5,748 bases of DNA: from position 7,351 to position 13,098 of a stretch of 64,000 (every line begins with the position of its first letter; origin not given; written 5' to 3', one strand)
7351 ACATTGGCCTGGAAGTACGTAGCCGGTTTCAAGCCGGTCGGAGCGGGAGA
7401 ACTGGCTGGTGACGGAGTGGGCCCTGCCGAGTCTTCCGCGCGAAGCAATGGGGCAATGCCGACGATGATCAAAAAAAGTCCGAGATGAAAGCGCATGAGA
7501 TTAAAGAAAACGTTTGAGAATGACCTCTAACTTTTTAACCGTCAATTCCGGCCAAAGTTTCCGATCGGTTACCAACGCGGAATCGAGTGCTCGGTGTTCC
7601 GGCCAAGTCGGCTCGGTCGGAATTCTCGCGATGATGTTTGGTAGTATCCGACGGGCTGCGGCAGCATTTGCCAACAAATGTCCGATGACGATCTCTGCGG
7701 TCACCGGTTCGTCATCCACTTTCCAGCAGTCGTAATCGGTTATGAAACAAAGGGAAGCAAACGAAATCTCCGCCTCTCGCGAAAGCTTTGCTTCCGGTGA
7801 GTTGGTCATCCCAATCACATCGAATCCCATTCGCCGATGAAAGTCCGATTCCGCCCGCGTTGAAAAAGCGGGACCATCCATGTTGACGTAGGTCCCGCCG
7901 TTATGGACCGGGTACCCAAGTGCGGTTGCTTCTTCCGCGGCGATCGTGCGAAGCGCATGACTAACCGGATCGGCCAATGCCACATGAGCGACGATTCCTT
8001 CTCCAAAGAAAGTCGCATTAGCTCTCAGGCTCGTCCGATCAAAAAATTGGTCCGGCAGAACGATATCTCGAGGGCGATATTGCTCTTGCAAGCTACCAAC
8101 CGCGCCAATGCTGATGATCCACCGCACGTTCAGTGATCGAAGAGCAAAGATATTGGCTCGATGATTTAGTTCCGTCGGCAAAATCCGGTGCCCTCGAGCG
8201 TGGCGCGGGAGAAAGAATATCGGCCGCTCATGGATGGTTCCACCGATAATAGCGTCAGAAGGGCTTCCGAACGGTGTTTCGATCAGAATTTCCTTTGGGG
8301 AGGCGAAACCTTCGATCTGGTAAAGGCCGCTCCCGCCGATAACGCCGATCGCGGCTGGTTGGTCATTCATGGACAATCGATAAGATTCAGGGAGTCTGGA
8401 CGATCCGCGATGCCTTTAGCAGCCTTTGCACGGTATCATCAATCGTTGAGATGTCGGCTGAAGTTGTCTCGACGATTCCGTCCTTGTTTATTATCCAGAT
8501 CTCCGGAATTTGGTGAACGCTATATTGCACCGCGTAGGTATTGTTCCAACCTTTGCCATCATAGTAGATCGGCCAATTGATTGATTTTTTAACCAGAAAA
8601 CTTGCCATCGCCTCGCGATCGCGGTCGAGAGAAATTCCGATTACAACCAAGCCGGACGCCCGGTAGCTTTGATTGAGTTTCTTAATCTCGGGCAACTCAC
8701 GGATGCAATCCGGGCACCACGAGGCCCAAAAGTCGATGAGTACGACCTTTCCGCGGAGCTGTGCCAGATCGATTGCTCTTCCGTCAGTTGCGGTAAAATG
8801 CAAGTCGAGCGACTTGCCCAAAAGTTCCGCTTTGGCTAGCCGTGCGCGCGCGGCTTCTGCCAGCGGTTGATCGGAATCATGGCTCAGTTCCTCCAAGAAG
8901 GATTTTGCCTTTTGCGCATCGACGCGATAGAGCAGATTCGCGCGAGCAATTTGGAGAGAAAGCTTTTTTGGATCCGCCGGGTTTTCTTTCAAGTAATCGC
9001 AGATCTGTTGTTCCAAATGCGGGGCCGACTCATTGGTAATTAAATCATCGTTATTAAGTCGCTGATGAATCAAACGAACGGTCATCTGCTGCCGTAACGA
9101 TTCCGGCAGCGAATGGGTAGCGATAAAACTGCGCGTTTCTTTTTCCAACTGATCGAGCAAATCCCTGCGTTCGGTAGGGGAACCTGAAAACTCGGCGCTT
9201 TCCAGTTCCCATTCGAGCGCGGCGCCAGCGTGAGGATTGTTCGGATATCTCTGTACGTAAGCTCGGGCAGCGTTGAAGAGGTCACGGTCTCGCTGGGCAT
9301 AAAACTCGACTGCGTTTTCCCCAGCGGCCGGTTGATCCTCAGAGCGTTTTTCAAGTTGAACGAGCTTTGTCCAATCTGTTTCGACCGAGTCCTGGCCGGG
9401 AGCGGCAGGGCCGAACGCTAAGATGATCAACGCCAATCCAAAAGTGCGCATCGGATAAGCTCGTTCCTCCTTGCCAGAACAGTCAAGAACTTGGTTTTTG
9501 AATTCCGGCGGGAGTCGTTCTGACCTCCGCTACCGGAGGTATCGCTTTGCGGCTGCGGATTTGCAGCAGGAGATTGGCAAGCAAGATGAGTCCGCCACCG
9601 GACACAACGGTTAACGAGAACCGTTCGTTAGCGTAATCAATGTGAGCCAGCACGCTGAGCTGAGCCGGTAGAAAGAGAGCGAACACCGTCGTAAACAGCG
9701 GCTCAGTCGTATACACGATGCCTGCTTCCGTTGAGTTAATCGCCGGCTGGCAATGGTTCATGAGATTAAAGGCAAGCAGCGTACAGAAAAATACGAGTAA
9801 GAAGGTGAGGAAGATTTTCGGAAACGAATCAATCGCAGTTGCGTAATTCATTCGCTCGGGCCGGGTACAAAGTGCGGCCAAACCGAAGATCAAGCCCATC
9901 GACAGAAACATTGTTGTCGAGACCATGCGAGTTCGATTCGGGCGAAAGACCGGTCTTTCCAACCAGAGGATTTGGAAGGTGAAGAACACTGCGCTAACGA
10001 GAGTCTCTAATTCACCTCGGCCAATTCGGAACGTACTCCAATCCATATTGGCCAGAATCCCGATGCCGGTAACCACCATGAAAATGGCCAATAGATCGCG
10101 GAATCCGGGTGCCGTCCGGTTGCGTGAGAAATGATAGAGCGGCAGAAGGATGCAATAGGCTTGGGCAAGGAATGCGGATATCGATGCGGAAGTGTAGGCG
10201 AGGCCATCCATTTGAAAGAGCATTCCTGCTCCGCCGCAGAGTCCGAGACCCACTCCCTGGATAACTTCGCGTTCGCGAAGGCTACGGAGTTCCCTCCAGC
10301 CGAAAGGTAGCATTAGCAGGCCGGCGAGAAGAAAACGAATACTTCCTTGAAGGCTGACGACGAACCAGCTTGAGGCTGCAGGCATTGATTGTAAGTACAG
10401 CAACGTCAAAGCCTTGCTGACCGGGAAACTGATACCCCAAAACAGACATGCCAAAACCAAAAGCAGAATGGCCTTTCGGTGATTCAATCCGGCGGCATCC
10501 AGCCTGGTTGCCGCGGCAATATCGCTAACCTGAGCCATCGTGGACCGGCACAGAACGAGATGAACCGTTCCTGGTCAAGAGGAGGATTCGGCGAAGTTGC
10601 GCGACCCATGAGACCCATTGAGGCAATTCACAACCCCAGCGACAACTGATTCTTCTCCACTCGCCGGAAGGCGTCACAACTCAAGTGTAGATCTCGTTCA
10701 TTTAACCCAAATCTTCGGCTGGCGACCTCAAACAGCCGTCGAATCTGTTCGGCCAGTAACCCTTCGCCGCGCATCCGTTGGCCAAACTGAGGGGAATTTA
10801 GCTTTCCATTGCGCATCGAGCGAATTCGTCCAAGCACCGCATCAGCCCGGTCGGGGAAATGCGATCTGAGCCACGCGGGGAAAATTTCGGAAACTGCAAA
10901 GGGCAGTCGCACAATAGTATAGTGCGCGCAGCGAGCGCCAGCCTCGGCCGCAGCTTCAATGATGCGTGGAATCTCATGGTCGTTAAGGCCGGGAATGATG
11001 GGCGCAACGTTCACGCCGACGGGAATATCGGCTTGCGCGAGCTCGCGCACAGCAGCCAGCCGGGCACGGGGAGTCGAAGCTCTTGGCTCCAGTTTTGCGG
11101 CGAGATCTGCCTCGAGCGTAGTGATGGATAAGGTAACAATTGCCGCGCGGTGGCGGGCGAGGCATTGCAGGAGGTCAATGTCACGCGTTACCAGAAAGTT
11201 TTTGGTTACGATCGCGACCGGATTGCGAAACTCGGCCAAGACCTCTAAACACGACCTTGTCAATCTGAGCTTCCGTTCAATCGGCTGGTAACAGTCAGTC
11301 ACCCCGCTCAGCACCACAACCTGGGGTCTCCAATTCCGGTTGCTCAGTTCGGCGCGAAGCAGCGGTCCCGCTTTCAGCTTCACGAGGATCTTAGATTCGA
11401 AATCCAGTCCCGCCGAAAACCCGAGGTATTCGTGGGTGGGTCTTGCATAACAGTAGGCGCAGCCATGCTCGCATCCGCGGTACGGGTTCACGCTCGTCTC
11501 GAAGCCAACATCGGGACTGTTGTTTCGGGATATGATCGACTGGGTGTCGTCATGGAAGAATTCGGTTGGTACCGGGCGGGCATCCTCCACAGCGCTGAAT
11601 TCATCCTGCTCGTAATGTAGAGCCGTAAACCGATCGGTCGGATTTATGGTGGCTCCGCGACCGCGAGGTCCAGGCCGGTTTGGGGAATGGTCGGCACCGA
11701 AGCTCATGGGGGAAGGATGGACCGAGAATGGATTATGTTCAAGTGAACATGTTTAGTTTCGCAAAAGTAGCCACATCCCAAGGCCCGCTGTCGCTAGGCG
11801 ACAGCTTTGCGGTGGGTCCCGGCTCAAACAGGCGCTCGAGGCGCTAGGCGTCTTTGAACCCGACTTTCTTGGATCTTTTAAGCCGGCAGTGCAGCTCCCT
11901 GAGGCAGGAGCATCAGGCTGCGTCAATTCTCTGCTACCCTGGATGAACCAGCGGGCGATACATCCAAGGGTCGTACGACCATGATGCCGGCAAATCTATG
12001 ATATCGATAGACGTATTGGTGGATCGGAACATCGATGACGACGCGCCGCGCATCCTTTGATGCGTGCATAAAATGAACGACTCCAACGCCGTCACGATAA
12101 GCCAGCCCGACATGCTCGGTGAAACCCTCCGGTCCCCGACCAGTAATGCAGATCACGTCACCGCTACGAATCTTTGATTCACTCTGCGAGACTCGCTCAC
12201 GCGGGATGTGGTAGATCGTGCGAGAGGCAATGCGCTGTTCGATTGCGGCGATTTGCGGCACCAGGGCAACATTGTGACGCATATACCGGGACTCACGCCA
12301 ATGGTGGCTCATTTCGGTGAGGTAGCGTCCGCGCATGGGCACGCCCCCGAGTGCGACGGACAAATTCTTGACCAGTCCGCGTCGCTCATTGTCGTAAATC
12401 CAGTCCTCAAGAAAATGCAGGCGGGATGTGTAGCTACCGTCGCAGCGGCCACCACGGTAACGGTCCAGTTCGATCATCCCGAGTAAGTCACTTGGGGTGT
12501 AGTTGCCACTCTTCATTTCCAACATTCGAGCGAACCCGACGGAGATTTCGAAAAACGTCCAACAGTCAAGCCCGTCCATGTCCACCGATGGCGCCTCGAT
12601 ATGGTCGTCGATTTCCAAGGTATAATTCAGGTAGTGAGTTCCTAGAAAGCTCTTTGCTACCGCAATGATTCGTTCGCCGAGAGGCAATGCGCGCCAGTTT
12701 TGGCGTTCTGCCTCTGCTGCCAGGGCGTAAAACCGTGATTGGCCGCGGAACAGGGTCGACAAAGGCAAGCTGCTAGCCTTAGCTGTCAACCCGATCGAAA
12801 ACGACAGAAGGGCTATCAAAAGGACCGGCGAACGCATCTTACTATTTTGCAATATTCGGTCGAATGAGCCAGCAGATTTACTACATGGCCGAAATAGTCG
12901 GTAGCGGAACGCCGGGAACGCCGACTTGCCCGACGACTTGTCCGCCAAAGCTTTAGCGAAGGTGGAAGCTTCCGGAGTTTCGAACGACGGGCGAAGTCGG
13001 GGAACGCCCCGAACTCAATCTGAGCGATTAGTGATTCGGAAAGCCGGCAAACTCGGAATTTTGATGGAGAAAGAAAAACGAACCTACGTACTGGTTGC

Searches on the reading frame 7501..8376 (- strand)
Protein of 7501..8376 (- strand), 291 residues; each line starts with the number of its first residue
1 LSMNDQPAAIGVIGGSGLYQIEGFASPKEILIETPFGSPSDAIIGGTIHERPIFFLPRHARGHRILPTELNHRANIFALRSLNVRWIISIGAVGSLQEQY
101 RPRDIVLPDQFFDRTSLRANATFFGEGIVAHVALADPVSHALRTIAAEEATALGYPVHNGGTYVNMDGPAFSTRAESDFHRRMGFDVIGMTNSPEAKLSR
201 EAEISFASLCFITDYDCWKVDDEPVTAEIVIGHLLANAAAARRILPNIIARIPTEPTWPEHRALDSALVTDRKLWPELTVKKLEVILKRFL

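Call 50: search_protein_families(library=pfam, proteins=[window:7501-8376:-], max_evalue=0.00001)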
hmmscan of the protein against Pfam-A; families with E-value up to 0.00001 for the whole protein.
window:7501-8376:- (291 aa): 1 family
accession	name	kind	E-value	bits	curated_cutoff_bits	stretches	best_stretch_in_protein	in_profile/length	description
PF01048.26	PNP_UDP_1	-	5.1e-41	141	25.1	1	10-246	2-229/233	Phosphorylase superfamily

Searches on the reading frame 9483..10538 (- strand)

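Call 50: search_protein_families(library=pfam, proteins=[window:9483-10538:-], max_evalue=0.00001)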
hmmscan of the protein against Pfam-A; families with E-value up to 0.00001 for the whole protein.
window:9483-10538:- (351 aa): 1 family
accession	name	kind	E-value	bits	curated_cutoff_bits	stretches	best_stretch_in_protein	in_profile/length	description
PF00892.27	EamA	-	6.6e-17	62.5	28.2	1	22-162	2-133/135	EamA-like transporter family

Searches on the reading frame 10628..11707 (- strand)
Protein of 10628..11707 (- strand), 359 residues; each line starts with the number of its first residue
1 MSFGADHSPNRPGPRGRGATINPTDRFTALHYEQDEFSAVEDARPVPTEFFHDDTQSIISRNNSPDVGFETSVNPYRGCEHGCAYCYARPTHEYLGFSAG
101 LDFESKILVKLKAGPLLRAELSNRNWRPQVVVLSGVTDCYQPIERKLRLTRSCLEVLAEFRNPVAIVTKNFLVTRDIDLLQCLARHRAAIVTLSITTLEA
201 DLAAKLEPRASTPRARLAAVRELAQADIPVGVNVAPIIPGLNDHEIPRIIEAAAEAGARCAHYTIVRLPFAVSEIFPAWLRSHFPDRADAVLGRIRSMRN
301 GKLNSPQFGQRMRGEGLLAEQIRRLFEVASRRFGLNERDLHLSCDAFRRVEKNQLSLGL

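Call 21: search_protein_families(library=pfam, proteins=[window:10628-11707:-], max_evalue=0.00001)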
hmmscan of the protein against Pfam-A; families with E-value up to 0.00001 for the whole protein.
window:10628-11707:- (359 aa): 1 family
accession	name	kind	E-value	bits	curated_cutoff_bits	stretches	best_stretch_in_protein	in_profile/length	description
PF04055.27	Radical_SAM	-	3.4e-15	57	29.5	1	73-252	1-165/166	Radical SAM superfamily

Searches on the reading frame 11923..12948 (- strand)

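Call 21: search_protein_families(library=pfam, proteins=[window:11923-12948:-], max_evalue=0.00001)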
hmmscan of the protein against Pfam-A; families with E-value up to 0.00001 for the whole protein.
window:11923-12948:- (341 aa): 1 family
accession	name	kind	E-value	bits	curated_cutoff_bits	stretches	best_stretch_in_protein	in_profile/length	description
PF07313.18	AmiA-like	-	3.9e-26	92.2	27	1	97-315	2-198/202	N-acetylmuramoyl-L-alanine amidase-like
